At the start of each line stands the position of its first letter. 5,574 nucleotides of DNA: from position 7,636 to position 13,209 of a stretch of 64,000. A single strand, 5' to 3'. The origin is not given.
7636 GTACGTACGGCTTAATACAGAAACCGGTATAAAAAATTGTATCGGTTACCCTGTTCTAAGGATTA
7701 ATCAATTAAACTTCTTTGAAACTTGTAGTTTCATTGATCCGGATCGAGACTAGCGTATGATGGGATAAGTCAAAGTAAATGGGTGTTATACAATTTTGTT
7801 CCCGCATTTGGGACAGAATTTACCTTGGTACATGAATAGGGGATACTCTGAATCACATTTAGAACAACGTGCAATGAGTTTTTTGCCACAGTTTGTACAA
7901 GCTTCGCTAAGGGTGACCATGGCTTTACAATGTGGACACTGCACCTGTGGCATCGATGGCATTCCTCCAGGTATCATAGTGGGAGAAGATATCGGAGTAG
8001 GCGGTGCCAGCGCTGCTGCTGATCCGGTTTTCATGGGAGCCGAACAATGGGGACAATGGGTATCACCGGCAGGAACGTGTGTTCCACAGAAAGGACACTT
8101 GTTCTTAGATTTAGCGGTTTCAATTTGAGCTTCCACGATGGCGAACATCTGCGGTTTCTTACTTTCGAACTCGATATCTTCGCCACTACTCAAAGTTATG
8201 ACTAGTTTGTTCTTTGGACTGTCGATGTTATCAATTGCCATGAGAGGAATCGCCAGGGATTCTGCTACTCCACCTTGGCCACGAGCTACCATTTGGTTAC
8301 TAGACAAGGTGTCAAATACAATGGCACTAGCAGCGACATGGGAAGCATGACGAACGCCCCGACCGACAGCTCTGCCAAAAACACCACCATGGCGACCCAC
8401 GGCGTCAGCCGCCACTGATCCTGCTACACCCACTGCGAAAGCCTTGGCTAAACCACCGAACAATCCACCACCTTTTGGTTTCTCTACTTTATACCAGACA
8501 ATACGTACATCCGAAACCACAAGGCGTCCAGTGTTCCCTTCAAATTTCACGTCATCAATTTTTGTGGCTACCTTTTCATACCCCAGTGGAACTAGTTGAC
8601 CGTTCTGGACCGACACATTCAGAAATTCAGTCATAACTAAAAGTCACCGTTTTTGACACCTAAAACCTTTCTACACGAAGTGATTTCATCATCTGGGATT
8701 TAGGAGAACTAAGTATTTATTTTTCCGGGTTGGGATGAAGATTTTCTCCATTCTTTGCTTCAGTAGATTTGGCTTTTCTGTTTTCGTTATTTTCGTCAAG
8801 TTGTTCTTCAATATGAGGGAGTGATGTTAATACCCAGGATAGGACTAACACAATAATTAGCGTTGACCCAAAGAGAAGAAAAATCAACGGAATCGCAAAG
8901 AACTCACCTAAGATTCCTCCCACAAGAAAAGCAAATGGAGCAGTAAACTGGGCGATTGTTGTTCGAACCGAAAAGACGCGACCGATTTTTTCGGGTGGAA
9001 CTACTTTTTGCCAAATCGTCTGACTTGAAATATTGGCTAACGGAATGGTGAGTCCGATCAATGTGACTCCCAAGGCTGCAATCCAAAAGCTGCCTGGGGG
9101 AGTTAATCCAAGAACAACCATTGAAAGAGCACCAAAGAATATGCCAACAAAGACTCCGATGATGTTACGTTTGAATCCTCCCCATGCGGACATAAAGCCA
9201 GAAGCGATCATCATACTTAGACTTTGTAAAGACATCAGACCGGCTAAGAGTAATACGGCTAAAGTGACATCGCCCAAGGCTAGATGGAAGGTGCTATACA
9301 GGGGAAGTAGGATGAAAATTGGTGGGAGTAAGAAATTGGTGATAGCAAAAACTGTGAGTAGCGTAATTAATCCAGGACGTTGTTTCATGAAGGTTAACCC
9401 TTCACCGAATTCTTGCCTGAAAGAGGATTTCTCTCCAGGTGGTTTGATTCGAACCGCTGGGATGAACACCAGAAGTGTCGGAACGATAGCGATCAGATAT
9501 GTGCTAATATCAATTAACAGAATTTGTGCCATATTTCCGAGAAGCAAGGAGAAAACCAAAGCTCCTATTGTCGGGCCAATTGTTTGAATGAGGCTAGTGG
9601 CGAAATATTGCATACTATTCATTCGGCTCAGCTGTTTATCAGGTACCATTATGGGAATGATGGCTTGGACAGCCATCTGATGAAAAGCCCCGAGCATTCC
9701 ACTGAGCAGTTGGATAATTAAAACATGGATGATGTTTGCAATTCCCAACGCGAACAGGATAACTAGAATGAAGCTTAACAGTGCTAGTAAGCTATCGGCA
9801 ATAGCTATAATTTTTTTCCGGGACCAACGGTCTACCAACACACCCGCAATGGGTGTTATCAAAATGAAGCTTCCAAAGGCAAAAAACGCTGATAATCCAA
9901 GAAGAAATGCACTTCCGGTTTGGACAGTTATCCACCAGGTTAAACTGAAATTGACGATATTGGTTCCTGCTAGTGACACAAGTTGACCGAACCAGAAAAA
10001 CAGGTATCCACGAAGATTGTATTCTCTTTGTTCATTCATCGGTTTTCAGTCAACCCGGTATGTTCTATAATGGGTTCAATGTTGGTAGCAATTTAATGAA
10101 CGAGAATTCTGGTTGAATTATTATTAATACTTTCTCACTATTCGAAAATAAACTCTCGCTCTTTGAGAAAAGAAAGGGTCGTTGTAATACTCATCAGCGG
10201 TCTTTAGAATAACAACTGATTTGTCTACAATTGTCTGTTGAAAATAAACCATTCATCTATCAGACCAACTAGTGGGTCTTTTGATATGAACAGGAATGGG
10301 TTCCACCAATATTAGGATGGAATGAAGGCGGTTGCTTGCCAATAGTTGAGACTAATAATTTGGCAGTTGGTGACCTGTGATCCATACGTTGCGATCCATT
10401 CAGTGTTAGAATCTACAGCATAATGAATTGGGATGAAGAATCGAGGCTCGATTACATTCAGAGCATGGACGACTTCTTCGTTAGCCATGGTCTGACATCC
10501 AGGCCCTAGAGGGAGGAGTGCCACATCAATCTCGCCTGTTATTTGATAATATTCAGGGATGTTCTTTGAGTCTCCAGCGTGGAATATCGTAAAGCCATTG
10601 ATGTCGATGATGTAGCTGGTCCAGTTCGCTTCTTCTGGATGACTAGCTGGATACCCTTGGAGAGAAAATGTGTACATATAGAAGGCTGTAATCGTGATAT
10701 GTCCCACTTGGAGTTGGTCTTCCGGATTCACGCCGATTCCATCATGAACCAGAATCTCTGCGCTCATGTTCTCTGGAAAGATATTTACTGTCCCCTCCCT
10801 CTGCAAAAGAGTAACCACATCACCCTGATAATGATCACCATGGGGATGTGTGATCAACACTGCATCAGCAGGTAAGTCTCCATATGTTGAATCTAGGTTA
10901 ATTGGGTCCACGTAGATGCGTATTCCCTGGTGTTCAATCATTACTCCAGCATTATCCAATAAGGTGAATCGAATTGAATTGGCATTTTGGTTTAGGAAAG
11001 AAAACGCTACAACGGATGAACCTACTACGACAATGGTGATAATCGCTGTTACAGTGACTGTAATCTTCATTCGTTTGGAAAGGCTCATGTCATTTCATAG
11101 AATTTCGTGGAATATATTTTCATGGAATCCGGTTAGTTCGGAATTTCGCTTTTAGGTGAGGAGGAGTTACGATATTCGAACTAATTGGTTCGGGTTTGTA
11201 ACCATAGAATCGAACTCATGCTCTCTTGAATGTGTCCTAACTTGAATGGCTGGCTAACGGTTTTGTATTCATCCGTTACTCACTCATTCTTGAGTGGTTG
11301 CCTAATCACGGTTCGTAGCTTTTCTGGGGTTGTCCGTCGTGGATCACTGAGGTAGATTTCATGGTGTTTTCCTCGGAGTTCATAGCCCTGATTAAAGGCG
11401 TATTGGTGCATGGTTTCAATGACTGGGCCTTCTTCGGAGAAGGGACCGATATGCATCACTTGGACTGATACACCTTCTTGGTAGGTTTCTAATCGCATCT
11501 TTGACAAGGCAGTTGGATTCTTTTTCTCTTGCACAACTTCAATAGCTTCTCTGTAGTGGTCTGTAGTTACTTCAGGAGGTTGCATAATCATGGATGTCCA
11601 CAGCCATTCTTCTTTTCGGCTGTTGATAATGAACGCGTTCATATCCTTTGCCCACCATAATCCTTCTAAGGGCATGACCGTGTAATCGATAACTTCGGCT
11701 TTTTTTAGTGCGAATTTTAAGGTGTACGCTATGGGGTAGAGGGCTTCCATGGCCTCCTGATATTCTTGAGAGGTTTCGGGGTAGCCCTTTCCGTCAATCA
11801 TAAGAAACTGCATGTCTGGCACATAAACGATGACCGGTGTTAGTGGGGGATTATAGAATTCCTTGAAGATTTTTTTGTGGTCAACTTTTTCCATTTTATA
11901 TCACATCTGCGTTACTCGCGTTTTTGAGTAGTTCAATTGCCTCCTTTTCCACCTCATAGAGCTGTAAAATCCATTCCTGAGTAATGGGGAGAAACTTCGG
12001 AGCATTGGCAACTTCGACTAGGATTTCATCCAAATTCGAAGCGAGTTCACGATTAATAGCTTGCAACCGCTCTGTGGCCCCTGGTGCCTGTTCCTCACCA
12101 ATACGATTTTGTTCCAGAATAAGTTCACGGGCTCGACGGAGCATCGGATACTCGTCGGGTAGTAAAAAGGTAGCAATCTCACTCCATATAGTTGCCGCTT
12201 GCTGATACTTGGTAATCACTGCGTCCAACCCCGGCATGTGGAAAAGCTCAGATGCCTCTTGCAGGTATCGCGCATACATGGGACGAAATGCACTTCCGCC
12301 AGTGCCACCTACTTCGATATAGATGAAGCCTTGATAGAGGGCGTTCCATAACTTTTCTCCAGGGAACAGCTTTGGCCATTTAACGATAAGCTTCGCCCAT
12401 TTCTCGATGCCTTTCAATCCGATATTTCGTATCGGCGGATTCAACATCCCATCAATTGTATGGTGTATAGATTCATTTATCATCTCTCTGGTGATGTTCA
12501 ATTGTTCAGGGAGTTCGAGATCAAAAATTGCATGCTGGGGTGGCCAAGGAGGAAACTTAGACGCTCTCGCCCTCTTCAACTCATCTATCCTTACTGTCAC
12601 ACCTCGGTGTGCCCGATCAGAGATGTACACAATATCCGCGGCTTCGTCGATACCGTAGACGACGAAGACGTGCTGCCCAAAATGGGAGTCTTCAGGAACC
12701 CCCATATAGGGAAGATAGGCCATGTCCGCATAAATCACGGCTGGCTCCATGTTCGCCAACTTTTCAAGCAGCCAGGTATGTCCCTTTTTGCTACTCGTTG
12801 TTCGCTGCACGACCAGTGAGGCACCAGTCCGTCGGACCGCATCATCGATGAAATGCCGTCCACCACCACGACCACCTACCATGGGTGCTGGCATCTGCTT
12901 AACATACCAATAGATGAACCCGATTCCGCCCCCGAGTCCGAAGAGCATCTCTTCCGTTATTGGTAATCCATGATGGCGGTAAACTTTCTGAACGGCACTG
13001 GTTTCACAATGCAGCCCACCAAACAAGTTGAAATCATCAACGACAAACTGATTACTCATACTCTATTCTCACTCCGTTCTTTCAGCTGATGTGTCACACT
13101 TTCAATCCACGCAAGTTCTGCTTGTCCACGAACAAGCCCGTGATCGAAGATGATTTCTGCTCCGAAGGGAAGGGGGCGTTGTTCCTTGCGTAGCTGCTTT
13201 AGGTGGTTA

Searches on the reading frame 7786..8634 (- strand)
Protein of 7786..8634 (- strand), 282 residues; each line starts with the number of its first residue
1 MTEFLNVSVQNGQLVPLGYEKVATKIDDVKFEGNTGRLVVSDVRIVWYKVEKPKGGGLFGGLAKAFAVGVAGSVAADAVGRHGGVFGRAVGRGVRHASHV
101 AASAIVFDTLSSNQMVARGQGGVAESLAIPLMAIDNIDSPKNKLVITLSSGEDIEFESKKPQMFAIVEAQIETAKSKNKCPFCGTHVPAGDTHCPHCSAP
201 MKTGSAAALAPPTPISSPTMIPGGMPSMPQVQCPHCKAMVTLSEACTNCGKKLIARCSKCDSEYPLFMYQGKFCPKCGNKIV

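Call 30: search_protein_families(library=pfam, proteins=[window:7786-8634:-], max_evalue=0.0001)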
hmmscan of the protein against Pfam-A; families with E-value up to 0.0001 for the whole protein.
window:7786-8634:- (282 aa): 5 families
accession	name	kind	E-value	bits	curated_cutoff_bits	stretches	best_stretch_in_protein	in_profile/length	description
PF12773.13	DZR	-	2.2e-11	44.1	27.3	1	180-242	1-36/45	Double zinc ribbon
PF13248.11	Zn_ribbon_3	-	2.2e-09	36.9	27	0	231-253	3-26/26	zinc-ribbon domain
PF13240.11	Zn_Ribbon_1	-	4.5e-06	26.7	25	0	179-200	1-22/23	zinc-ribbon domain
PF18912.6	DZR_2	-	5e-05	23.5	27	0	179-202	9-32/56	Double zinc ribbon domain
PF17032.10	Zn_ribbon_15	-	9.7e-05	23.5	28.9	0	174-198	49-73/73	zinc-ribbon family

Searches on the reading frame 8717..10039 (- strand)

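Call 30: search_protein_families(library=pfam, proteins=[window:8717-10039:-], max_evalue=0.0001)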
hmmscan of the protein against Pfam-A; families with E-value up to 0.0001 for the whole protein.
window:8717-10039:- (440 aa): 3 families
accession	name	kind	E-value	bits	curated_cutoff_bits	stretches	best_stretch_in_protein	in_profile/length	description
PF07690.21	MFS_1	-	2.4e-32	112.7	33.4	1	16-366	2-342/347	Major Facilitator Superfamily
PF05977.19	MFS_3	-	3.7e-14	52.5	27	1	14-418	14-407/524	Transmembrane secretion effector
PF13347.12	MFS_2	-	6.5e-06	25.4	27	0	13-170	227-384/427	MFS/sugar transport protein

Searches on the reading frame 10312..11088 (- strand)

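Call 30: search_protein_families(library=pfam, proteins=[window:10312-11088:-], max_evalue=0.0001)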
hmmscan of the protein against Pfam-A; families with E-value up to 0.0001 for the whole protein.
window:10312-11088:- (258 aa): 2 families
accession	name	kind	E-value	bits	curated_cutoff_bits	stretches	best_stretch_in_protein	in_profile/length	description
PF13483.12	Lactamase_B_3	-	2.4e-18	67.1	24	1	42-222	3-160/160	Beta-lactamase superfamily domain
PF12706.13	Lactamase_B_2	-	9.4e-18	65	27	1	73-223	30-200/200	Beta-lactamase superfamily domain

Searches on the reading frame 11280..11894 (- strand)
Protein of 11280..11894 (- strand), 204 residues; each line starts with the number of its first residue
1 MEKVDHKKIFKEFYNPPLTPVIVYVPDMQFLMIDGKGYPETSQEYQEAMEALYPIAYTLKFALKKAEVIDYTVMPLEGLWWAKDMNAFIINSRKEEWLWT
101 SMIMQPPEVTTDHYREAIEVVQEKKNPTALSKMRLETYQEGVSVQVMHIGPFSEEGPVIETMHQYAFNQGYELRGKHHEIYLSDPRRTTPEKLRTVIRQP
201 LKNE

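Call 30: search_protein_families(library=pfam, proteins=[window:11280-11894:-], max_evalue=0.0001)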
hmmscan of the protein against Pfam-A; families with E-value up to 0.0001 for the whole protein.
window:11280-11894:- (204 aa): 1 family
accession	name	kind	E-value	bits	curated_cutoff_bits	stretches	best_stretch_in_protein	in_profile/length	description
PF06445.20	GyrI-like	-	6.1e-15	56.3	26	1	107-202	58-155/155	GyrI-like small molecule binding domain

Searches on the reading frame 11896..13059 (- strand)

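Call 30: search_protein_families(library=pfam, proteins=[window:11896-13059:-], max_evalue=0.0001)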
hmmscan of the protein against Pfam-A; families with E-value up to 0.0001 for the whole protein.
window:11896-13059:- (387 aa): 2 families
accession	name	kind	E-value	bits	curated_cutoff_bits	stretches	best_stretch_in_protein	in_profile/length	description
PF14399.12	BtrH_N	-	2.2e-35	122.2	29.7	1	17-149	1-134/134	Butirosin biosynthesis protein H, N-terminal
PF16169.10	DUF4872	-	7.6e-34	117.4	28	1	159-298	1-140/173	Domain of unknown function (DUF4872)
